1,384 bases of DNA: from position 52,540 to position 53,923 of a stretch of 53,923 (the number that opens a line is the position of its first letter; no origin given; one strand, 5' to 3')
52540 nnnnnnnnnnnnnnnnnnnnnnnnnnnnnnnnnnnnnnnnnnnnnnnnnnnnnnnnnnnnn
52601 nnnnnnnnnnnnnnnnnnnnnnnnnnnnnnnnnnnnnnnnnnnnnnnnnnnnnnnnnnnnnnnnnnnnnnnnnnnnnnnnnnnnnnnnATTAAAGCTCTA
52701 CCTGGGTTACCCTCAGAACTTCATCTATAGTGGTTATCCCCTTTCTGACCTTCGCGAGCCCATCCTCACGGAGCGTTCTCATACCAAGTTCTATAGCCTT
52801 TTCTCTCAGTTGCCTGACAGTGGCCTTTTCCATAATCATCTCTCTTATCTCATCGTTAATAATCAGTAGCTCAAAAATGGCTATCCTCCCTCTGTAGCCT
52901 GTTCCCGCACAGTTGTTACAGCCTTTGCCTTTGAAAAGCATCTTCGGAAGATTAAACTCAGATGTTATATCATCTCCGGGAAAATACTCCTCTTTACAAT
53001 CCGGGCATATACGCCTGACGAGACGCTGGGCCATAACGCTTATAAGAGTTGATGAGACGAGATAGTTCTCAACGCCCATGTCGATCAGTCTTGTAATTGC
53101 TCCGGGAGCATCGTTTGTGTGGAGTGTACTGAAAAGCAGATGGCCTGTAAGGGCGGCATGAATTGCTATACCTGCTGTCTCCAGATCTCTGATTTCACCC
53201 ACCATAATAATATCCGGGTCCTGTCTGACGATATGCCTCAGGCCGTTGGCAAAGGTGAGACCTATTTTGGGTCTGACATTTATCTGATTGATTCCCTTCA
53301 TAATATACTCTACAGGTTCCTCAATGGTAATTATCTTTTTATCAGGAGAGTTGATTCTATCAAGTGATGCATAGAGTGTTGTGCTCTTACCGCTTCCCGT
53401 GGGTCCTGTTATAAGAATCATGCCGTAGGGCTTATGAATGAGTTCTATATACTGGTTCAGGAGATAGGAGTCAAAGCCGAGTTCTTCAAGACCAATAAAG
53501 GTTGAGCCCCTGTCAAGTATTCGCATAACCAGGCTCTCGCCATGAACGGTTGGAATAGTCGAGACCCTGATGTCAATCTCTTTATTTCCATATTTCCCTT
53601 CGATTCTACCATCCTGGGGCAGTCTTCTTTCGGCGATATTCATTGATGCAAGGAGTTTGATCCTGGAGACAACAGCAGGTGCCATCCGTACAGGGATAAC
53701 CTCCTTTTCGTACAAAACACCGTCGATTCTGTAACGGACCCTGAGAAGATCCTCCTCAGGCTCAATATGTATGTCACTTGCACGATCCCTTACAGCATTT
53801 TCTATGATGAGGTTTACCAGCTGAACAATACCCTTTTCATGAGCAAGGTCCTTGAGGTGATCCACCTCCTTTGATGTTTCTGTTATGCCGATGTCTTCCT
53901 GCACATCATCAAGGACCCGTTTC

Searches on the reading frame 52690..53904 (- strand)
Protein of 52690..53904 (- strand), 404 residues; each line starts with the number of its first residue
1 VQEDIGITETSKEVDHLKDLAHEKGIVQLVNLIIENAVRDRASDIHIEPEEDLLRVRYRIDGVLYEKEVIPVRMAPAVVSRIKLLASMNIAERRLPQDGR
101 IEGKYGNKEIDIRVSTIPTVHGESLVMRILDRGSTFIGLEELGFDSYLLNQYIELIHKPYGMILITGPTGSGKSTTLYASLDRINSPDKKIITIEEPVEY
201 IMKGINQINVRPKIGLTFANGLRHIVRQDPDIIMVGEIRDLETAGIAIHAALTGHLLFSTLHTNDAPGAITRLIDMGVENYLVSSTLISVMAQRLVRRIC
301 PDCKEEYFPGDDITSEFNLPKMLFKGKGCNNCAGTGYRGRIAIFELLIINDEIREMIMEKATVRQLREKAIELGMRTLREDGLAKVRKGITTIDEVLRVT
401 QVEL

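Call 77: search_protein_families(library=pfam, proteins=[window:52690-53904:-], max_evalue=0.001)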
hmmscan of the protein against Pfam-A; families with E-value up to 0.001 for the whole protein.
window:52690-53904:- (404 aa): 3 families
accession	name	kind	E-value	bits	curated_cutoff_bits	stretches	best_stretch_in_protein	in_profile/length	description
PF00437.27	T2SSE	-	1.2e-135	452.4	24.9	1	22-398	4-370/370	Type II/IV secretion system protein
PF13476.12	AAA_23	-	0.0001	23.4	27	1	143-178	6-37/201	AAA domain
PF13555.12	AAA_29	-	0.00043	20.4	27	1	159-178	21-40/61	P-loop containing region of AAA domain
